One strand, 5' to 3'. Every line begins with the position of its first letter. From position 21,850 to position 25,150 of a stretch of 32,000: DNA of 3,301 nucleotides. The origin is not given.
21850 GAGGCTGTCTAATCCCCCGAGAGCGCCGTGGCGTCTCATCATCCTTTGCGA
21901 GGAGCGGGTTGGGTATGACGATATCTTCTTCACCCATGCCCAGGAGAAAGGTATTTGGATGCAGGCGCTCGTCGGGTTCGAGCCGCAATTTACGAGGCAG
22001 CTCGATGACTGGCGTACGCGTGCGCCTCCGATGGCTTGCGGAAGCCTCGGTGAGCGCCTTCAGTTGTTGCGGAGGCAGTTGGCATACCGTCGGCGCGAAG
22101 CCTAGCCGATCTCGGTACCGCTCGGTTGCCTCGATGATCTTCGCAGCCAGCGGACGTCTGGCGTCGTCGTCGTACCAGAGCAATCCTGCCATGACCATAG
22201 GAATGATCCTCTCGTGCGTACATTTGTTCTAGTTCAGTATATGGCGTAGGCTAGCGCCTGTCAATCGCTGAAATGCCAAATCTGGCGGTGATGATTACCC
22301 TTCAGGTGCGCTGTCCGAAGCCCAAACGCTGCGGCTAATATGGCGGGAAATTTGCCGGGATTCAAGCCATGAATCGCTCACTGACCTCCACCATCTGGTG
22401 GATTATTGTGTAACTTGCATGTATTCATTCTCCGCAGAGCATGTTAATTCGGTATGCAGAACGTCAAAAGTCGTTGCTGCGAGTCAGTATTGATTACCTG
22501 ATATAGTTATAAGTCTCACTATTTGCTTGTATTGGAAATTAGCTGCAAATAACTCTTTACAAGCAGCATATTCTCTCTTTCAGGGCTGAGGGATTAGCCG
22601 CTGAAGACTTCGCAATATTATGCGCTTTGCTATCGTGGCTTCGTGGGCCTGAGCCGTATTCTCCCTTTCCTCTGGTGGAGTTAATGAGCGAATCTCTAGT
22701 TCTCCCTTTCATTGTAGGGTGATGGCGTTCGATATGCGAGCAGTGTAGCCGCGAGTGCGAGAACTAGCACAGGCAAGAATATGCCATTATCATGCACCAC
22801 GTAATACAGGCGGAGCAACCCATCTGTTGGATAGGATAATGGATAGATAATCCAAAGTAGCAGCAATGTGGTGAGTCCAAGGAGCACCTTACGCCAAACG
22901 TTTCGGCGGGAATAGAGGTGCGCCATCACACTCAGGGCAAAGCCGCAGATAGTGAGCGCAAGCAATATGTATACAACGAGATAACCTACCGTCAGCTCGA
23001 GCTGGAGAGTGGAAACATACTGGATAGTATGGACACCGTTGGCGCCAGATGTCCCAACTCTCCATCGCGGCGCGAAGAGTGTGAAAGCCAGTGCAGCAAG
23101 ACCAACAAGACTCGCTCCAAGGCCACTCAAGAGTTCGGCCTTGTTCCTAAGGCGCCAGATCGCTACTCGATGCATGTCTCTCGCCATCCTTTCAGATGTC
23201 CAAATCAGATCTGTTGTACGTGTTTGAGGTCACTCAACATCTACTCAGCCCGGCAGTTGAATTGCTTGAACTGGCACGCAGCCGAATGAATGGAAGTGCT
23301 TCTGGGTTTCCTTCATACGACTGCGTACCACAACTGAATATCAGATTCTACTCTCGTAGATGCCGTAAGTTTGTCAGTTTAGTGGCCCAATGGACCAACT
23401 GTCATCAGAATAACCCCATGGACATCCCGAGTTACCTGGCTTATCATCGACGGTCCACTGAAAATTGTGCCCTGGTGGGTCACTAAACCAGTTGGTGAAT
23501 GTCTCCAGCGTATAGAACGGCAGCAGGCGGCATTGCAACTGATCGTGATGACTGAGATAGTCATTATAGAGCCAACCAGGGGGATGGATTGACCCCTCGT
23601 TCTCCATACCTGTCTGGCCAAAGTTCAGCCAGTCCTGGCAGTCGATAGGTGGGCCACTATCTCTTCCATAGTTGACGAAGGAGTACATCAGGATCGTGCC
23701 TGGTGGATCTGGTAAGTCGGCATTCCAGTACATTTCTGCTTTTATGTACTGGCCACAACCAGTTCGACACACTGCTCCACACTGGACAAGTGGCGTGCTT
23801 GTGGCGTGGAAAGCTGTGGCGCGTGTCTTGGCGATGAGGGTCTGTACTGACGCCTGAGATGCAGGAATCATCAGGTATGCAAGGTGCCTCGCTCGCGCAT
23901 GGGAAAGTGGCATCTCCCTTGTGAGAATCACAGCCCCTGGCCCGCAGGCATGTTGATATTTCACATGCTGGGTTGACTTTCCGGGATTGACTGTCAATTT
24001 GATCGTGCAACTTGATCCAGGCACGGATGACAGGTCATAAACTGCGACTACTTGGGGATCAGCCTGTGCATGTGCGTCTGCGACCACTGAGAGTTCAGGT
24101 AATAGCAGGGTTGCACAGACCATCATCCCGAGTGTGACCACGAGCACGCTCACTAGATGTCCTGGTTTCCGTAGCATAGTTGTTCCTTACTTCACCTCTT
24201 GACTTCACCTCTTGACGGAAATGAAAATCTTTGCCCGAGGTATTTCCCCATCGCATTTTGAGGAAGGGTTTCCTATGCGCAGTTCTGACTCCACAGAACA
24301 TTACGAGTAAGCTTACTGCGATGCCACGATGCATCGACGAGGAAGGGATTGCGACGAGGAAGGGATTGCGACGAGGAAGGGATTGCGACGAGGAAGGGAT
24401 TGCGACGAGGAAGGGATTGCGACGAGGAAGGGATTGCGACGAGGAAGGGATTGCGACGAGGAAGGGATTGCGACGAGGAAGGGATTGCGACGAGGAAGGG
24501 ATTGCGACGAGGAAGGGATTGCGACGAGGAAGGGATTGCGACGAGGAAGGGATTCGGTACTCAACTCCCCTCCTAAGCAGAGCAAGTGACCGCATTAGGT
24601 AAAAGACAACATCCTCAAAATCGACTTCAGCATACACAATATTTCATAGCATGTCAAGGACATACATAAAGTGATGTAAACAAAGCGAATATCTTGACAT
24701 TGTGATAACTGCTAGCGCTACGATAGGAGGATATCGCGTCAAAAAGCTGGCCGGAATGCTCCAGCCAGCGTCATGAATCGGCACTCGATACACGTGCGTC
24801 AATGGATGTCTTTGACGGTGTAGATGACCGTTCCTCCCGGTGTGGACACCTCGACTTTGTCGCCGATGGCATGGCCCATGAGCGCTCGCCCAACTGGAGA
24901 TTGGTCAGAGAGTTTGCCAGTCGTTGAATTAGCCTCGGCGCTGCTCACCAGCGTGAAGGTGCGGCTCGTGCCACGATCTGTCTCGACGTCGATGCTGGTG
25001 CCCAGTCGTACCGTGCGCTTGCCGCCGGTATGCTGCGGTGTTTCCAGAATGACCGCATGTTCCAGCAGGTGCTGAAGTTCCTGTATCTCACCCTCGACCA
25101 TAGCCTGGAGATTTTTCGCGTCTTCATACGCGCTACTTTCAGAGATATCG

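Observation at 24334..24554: Thirteen perfect tandem copies of a 17-bp unit between a promoter and an orphan secreted-protein gene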

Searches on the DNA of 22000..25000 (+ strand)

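Call 35: search_rna_families(source=window, start=22000, end=25000, threshold=evalue, max_evalue=1)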
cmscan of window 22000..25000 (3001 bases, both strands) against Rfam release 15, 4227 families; matches with E-value up to 1: 0.
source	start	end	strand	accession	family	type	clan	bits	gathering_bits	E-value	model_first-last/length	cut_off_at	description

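Call 60: search_dna_similar(query=window:22265-24734:+, collection=plasmids, mode=distant, max_rows=8)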
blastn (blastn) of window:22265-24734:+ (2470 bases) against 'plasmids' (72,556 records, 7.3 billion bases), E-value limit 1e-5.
No match.

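Call 61: search_dna_similar(query=window:22265-24734:+, collection=phages, mode=distant, max_rows=8)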
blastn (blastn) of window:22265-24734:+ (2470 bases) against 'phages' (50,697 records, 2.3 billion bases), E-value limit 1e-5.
No match.

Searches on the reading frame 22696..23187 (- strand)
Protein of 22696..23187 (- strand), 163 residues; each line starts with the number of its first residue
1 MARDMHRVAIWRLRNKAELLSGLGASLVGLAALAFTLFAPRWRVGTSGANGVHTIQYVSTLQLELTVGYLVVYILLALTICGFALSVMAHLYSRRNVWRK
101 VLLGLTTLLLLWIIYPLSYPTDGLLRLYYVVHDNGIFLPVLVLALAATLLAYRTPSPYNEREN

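Call 7: search_protein_families(library=pfam, proteins=[window:22696-23187:-], max_evalue=0.01)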
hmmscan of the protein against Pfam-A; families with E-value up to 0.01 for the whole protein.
window:22696-23187:- (163 aa): 0 families

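Call 14: list_cluster_members(proteins=[P0001, window:22696-23187:-, window:25699-27150:+, window:27459-28328:+, window:19079-20380:-])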
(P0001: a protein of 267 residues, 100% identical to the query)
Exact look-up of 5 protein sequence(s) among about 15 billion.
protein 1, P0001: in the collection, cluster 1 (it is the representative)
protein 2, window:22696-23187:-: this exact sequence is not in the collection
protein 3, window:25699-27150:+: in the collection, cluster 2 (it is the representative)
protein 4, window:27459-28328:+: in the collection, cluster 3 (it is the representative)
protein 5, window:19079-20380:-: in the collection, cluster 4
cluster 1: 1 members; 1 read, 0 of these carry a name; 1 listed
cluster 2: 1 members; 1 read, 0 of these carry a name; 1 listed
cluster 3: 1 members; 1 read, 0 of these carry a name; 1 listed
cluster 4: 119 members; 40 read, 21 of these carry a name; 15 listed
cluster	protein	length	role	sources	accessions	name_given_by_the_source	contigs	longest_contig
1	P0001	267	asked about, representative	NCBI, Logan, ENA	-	-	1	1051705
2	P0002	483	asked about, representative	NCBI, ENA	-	-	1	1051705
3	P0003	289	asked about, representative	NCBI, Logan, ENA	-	-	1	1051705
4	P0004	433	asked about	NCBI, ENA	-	-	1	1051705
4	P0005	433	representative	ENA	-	-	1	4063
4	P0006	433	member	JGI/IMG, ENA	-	adenylosuccinate lyase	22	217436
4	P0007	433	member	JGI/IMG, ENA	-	adenylosuccinate lyase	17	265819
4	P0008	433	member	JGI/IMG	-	adenylosuccinate lyase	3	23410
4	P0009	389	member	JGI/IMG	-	adenylosuccinate lyase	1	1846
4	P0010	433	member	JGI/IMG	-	adenylosuccinate lyase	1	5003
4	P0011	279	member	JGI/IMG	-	adenylosuccinate lyase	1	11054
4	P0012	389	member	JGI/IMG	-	adenylosuccinate lyase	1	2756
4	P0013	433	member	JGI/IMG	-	adenylosuccinate lyase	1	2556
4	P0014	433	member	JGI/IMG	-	adenylosuccinate lyase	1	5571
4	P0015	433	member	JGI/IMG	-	adenylosuccinate lyase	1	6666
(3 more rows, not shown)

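Call 34: find_homologous_proteins(query=window:22696-23187:-)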
Query window:22696-23187:- (163 aa): 5 proteins with E <= 0.001 among 1732 candidates.
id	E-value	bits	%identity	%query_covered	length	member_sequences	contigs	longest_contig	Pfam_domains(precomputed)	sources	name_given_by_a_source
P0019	8.1e-96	337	100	98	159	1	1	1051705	-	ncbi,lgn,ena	-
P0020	8.1e-58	213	68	96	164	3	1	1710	-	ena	-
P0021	3.5e-53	198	61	99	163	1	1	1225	-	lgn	-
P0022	4.7e-52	194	67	87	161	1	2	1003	-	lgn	-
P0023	1.3e-45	173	59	93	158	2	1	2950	-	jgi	-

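Call 36: find_encoding_contigs(protein=P0023, flank=10000)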
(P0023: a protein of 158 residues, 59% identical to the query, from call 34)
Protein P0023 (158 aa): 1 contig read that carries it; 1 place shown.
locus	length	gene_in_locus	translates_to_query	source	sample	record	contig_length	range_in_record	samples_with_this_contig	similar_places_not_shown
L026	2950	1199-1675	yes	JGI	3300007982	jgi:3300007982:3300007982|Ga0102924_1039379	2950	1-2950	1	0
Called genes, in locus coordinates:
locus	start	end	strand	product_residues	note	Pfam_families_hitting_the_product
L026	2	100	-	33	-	?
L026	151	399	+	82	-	-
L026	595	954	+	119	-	-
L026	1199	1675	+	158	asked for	-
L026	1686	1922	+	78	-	-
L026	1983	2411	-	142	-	-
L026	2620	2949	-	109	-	?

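Call 37: find_encoding_contigs(protein=P0020, flank=10000)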
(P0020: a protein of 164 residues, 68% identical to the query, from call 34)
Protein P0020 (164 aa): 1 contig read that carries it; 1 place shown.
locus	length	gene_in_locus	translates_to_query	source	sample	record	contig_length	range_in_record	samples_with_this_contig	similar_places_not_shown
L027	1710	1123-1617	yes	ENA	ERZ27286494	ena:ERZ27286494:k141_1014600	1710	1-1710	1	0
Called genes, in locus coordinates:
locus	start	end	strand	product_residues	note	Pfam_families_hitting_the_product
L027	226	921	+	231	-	PF10988:DUF2807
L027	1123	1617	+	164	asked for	-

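Call 38: find_encoding_contigs(protein=P0021, flank=10000)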
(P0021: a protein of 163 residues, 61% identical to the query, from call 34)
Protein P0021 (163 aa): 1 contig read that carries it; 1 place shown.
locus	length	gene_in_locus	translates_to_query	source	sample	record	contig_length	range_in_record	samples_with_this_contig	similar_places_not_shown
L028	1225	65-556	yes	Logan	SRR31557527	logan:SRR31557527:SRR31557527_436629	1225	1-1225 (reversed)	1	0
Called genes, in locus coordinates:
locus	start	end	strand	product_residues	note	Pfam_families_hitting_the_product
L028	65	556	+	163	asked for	-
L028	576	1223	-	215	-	?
